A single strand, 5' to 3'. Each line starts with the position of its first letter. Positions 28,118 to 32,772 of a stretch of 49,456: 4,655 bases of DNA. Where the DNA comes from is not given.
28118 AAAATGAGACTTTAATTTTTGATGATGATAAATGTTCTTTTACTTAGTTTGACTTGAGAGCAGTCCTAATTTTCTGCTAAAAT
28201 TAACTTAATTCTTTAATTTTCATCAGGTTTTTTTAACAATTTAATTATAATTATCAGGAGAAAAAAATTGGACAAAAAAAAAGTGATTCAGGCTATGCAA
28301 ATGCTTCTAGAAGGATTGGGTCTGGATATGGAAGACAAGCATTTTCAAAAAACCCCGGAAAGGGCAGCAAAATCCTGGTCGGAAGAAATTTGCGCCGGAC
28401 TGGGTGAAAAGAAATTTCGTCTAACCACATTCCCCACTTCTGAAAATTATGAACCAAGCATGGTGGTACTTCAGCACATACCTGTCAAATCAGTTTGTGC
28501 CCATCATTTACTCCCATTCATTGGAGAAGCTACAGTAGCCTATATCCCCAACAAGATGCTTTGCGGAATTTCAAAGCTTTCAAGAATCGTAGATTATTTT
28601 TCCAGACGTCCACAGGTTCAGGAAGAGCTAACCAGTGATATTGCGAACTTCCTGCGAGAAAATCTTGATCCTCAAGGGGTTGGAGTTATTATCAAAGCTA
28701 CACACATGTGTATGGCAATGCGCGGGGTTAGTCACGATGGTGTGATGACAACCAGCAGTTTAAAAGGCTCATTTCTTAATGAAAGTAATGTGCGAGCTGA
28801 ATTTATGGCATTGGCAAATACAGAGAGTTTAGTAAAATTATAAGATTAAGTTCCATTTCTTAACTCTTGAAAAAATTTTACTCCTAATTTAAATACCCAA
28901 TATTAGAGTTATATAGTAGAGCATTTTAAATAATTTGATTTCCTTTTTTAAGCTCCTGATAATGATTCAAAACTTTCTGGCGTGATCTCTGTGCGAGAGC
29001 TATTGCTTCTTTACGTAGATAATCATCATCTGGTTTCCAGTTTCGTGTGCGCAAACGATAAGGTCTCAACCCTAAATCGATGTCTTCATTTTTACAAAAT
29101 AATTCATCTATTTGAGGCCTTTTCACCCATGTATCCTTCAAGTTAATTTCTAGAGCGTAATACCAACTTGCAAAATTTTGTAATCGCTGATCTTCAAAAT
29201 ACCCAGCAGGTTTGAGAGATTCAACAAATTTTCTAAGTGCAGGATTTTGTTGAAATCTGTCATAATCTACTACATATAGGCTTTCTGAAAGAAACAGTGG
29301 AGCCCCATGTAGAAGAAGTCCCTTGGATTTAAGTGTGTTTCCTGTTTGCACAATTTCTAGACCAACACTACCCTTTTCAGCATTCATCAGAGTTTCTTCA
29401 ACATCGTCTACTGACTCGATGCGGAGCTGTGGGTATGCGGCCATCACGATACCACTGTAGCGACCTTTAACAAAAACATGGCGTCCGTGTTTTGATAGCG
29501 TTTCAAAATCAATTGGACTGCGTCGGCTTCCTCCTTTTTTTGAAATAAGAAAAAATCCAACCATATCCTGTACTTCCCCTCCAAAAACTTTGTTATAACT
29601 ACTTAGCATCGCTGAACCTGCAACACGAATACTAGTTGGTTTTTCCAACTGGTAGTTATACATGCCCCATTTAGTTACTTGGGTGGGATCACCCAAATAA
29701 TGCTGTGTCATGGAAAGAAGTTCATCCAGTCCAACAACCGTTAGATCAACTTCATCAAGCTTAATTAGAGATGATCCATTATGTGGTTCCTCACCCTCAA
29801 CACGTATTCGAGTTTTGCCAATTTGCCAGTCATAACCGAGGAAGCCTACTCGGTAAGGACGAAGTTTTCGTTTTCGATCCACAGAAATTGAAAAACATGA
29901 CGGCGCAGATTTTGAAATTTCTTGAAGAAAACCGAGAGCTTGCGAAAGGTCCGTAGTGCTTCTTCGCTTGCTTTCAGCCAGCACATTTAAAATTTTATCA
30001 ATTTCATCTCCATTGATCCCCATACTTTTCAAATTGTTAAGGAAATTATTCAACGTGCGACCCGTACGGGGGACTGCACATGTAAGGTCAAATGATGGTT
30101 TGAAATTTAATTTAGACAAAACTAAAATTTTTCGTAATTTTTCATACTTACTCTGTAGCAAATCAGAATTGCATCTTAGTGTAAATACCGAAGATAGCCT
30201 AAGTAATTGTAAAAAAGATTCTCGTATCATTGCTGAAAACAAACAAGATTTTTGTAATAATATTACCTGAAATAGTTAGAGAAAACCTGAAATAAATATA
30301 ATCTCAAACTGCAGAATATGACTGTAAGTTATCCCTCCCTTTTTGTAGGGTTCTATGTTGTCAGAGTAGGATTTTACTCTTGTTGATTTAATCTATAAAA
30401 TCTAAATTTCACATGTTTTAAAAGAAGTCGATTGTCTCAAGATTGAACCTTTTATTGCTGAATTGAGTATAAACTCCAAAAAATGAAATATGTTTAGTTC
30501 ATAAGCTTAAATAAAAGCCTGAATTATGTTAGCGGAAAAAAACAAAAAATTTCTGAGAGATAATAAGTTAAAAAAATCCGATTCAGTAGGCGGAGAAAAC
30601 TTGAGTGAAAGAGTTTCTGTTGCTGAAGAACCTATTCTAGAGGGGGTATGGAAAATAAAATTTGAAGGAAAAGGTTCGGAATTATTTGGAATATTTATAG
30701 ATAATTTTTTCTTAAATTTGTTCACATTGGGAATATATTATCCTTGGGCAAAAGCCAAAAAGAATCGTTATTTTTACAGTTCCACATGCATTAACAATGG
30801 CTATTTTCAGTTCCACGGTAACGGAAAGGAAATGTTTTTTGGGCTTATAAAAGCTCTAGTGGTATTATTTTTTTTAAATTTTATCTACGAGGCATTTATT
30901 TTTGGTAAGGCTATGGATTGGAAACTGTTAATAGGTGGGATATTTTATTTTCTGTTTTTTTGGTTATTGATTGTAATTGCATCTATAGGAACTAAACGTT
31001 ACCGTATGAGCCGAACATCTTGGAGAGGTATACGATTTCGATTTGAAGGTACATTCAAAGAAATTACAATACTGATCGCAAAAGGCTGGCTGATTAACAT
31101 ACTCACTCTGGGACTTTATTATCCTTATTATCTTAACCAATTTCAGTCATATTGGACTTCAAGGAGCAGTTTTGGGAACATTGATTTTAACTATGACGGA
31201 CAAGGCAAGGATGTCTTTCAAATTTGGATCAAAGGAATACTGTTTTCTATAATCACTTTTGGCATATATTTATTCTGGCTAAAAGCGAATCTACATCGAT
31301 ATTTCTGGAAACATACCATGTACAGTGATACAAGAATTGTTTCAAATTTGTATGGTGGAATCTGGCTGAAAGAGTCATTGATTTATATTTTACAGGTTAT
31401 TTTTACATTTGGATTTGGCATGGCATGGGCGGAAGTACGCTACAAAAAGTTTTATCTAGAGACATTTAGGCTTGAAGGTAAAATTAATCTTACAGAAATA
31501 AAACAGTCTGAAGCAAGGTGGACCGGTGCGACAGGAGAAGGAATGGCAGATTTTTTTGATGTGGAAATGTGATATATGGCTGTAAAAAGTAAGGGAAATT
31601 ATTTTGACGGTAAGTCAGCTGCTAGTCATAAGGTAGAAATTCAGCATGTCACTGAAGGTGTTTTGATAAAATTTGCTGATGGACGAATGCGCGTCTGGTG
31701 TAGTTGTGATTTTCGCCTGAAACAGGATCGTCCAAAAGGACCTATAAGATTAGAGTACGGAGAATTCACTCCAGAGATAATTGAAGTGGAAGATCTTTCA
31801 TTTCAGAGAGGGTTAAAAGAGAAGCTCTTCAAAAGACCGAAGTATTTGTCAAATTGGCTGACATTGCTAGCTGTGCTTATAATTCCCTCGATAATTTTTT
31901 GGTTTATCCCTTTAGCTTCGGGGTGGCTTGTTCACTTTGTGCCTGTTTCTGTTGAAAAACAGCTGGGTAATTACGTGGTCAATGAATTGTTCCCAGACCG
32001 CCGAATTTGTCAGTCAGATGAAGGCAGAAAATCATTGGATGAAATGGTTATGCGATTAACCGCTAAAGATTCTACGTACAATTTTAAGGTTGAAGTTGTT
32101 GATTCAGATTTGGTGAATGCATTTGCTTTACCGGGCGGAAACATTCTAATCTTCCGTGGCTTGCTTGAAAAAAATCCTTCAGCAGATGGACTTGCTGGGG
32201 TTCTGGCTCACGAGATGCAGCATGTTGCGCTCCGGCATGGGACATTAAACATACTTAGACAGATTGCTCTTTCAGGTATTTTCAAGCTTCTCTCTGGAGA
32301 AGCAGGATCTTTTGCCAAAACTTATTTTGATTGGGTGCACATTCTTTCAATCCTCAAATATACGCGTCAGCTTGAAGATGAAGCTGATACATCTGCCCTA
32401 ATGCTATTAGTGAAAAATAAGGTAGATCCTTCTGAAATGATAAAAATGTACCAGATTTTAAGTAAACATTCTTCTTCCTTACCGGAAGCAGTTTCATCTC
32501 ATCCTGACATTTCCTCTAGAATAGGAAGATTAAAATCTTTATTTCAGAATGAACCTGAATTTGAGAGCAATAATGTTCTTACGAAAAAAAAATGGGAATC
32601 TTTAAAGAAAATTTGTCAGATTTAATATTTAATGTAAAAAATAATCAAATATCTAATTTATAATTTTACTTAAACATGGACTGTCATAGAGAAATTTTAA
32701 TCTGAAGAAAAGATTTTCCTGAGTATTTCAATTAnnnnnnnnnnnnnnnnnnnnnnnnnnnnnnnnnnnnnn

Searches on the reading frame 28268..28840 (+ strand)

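Call 25: search_protein_families(library=pfam, proteins=[window:28268-28840:+], max_evalue=0.0001)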
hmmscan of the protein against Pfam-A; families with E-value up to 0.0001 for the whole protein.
window:28268-28840:+ (191 aa): 1 family
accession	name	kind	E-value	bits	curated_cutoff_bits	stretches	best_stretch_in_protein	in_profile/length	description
PF01227.27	GTP_cyclohydroI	-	2.9e-59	199.9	27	1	8-183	3-178/179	GTP cyclohydrolase I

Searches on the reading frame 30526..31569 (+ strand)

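Call 26: search_protein_families(library=pfam, proteins=[window:30526-31569:+], max_evalue=0.0001)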
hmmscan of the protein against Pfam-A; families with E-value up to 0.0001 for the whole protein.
window:30526-31569:+ (348 aa): 1 family
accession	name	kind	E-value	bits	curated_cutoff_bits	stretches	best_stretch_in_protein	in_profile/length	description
PF05987.18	DUF898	-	2.8e-64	217.8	28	3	44-223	4-173/336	Bacterial protein of unknown function (DUF898)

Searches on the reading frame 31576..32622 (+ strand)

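Call 26: search_protein_families(library=pfam, proteins=[window:31576-32622:+], max_evalue=0.0001)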
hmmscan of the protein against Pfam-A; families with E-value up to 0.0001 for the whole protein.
window:31576-32622:+ (349 aa): 1 family
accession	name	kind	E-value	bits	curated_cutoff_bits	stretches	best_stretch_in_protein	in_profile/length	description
PF01435.24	Peptidase_M48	-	9.6e-26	91.2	20.3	1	154-321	11-184/186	Peptidase family M48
